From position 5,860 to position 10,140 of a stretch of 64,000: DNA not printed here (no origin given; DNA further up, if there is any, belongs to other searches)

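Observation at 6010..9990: Cullin with a ~430-aa disordered N-terminal extension carrying three evenly spaced RxRSNS motifs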

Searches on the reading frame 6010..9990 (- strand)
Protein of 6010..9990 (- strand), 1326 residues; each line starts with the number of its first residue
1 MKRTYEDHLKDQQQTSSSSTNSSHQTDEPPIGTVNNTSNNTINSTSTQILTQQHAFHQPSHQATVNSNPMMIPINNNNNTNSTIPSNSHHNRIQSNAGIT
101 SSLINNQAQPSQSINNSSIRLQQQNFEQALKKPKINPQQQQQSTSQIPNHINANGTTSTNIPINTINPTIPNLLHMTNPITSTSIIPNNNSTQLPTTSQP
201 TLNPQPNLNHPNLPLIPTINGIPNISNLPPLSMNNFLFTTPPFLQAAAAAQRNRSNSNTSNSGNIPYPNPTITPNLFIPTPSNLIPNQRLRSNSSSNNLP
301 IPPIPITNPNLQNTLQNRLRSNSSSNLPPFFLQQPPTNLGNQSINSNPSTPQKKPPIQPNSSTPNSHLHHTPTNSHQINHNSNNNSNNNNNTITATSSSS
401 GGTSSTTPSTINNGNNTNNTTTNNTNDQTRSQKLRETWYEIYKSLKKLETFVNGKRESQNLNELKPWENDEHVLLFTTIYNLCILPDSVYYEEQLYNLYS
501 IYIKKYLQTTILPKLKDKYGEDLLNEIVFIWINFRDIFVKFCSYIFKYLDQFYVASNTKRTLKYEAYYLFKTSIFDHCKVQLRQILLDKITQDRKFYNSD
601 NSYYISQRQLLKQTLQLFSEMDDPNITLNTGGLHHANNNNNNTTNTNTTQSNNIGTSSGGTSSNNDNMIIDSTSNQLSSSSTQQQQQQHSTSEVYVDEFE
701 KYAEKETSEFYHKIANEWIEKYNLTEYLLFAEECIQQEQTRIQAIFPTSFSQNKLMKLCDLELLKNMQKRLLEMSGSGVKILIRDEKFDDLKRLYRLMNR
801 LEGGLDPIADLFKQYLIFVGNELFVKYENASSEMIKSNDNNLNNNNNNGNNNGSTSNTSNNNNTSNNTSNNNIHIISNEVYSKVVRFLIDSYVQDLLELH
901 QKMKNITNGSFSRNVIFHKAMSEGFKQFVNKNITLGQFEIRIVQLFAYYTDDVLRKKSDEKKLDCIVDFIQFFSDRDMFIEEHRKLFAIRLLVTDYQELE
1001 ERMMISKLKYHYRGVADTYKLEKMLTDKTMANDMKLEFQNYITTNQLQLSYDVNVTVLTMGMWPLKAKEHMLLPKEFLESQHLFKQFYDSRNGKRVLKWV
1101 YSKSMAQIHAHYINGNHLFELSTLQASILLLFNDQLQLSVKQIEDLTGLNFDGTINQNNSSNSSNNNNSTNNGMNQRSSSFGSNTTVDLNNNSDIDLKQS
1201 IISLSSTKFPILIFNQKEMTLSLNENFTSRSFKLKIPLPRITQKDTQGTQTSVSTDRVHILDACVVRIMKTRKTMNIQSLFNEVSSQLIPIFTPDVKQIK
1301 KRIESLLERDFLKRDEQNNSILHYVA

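Call 3: search_protein_families(library=pfam, proteins=[window:6010-9990:-], max_evalue=0.01)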
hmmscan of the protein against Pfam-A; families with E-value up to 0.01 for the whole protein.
window:6010-9990:- (1326 aa): 3 families
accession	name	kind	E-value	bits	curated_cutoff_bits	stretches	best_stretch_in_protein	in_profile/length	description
PF00888.28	Cullin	-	4.2e-94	316.9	33.2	2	668-1150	149-579/620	Cullin family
PF10557.15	Cullin_Nedd8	-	6.5e-24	84.2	36.9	1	1256-1318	1-63/63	Cullin protein neddylation domain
PF24100.1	DUF7381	-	0.00019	22.3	27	1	590-676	13-98/121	Domain of unknown function (DUF7381)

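Call 5: find_homologous_proteins(query=window:6013-9990:-, max_evalue=1e-10)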
Query window:6013-9990:- (1326 aa): 7 proteins with E <= 1e-10 among 8000 candidates.
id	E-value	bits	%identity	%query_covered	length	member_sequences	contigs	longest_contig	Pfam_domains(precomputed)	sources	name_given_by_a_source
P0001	0.0e+0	1239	57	83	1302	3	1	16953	PF26557.1,PF10557.16,PF00888.30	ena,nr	nr:unnamed protein product [Naegleria fowleri]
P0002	0.0e+0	1214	69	35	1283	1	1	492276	PF26557.1,PF10557.16,PF00888.30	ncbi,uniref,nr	ncbi:hypothetical protein C9374_008147 [Naegleria lovaniensis]|uniref:Cullin family profile domain-c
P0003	1.2e-34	137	26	48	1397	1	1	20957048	PF26557.1,PF10557.16,PF00888.30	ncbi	ncbi:cullin-4A-like [Argonauta hians]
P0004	1.7e-26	110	29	28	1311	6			PF26557.1,PF10557.16,PF00888.30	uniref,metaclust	uniref:Cullin-4A n=1 Tax=Octopus bimaculoides TaxID=37653 RepID=A0A0L8HIV0_OCTBM|metaclust:status=ac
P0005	1.8e-21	94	26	28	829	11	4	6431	PF26557.1,PF10557.16,PF00888.30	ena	-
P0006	4.6e-14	69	27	27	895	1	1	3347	PF26557.1,PF10557.16,PF00888.30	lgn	-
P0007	8.7e-11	58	27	27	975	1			PF26557.1,PF10557.16,PF00888.30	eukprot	eukprot:CAMPEP_0113500064 /NCGR_PEP_ID=MMETSP0014_2-20120614/32101_1 /TAXON_ID=2857 /ORGANISM="Nitzs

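Call 8: find_encoding_contigs(protein=window:6010-9990:-, flank=8000, max_places=4)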
Protein window:6010-9990:- (1326 aa): no gene with exactly this product is on record in the collection.

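Call 13: find_encoding_contigs(protein=P0002, flank=10000, max_places=3)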
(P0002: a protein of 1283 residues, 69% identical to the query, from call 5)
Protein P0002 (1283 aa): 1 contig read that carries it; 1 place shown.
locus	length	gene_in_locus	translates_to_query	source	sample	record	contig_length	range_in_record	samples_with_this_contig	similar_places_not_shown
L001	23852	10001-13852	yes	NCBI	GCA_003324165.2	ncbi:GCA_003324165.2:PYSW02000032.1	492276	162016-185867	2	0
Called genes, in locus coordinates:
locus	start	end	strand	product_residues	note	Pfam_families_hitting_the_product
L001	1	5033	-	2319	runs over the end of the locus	-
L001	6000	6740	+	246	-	PF10343:Q_salvage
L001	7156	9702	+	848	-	PF00888:Cullin, PF26557:Cullin_AB, PF10557:Cullin_Nedd8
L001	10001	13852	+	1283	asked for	PF00888:Cullin, PF26557:Cullin_AB, PF10557:Cullin_Nedd8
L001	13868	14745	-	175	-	PF24521:Ank_KRIT1 (faint), PF12796:Ank_2, PF13637:Ank_4 (faint), PF13606:Ank_3 (faint), PF13857:Ank_5 (weak), PF00023:Ank (weak)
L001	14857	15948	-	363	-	-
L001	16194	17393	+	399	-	PF00172:Zn_clus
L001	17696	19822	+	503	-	PF00909:Ammonium_transp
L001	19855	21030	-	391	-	-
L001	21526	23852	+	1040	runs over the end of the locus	PF04389:Peptidase_M28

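Call 17: find_encoding_contigs(protein=P0001, flank=10000, max_places=3)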
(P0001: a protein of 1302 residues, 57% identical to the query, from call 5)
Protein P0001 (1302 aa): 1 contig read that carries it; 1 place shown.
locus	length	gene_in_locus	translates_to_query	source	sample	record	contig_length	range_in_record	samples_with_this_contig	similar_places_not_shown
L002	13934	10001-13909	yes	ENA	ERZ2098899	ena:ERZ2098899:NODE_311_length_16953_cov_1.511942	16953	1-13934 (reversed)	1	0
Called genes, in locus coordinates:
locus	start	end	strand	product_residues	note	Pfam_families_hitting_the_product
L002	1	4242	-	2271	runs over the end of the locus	PF16172:DOCK_N, PF14429:DOCK-C2, PF06920:DHR-2_Lobe_A, PF20421:DHR-2_Lobe_C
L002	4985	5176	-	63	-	-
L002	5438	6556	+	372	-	PF10343:Q_salvage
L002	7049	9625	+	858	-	PF00888:Cullin, PF26557:Cullin_AB, PF10557:Cullin_Nedd8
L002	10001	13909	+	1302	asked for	PF00888:Cullin, PF26557:Cullin_AB, PF10557:Cullin_Nedd8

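Call 23: search_solved_structures(query=A2, max_evalue=1e-10, show_alignments=0)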
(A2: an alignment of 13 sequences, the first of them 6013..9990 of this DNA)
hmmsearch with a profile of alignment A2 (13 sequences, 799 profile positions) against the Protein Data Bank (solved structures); distinct sequences matched with E-value up to 1e-10: 69 (the best 60 are shown).
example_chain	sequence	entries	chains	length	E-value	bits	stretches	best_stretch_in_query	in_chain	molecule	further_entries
8vvy_A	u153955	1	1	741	1.8e-129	436.5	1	86-799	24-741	Cullin-1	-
1ldj_A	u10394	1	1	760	1.9e-126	426.5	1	113-799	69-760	Cullin homolog 1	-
8ua6_A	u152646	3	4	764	2e-126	426.5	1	113-799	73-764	Cullin-1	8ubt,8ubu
1u6g_A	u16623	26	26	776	2.1e-126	426.4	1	113-799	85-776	Cullin homolog 1 | Cullin-1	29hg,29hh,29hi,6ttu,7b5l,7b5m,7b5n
9xzj_C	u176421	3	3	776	2.2e-126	426.3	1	113-799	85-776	Cullin-1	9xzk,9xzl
9jkb_A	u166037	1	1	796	2.3e-126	426.3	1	113-799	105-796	Cullin-1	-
8or0_A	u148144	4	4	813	2.5e-126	426.2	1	113-799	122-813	Cullin-1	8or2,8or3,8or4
4a0l_E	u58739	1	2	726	2e-122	413.2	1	95-799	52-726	CULLIN-4B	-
4a0c_C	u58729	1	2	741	2.1e-122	413.2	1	95-799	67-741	CULLIN-4B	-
9pvh_A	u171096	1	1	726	7.4e-119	401.4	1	96-799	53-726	Cullin-4A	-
4a0k_A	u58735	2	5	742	8.1e-119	401.3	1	96-799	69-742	CULLIN-4A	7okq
2hye_C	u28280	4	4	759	8.9e-119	401.2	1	96-799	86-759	Cullin-4A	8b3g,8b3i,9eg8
9lwi_G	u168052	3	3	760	9e-119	401.2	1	96-799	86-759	Cullin-4A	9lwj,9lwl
7opc_e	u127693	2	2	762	9.1e-119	401.1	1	96-799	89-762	Cullin-4A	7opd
9uum_A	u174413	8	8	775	9.8e-119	401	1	96-799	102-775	Cullin-4A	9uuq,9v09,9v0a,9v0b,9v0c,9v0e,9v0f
8k9i_C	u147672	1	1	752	5.3e-117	395.3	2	106-623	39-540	Cullin-3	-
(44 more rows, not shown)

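Call 50: predict_structure(alignment_id=A5)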
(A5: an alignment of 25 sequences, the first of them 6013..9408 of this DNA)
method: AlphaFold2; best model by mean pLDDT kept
length: 1132 residues; sequences in the alignment: 25
mean_pLDDT: 70.2   pTM: 0.62
mean pLDDT of the five models: 70.2, 70.0, 69.6, 68.5, 66.6
residues with pLDDT >= 90: 432; 70-90: 296; 50-70: 50; < 50: 354
segments of 3 or more residues with pLDDT < 50: 1-229, 435-497, 654-676, 960-998
pLDDT, mean of each block of 10 residues (from residue 1): 30 29 29 30 27 28 27 31 29 29 27 28 26 29 29 31 34 28 25 23 24 27 36 80 91 85 56 74 89 88 93 92 91 92 88 87 88 93 94 92 72 89 87 51 33 29 29 32 31 48 92 96 94 95 94 92 96 91 86 94 95 95 96 94 78 47 41 52 84 94 95 94 96 93 87 92 83 91 90 84 84 82 85 90 92 87 86 78 90 87 84 89 90 91 92 80 38 33 31 40 84 88 90 88 74 83 90 95 95 87 93 94 95 88
secondary structure, 60 per line:
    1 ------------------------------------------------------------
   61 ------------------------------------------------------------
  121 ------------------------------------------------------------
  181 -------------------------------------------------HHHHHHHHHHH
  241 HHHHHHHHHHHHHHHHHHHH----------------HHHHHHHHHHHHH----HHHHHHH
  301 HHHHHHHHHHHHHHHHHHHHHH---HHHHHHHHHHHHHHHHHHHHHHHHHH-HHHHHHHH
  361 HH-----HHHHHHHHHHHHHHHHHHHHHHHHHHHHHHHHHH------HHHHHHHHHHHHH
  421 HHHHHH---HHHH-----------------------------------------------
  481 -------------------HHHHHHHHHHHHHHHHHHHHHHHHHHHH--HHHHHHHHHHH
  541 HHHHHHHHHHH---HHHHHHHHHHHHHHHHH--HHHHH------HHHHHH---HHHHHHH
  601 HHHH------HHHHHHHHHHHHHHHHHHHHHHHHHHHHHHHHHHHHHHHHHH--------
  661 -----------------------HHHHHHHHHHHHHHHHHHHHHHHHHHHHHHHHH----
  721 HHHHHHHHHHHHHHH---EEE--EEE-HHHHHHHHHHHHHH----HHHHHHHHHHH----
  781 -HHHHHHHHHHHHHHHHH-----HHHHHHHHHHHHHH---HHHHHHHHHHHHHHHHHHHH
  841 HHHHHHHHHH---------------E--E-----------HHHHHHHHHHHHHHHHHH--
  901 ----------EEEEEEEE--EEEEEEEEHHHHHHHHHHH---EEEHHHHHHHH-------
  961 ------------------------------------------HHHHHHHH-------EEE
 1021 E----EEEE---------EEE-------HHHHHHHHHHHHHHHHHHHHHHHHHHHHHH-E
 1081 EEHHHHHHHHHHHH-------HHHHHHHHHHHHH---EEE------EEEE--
elements in order (helices of 4 or more, strands of 3 or more residues): H230-260 H277-289 H294-322 H326-351 H353-362 H368-401 H408-426 H430-433 H500-527 H530-551 H555-571 H574-578 H585-590 H594-604 H611-652 H684-716 H721-735 E739-741 E744-746 H748-761 H766-776 H782-798 H804-817 H821-850 H881-898 E911-918 E921-928 H929-939 E943-945 H946-953 H1003-1010 E1018-1021 E1026-1029 E1039-1041 H1049-1078 E1080-1082 H1083-1094 H1102-1114 E1118-1120 E1127-1130
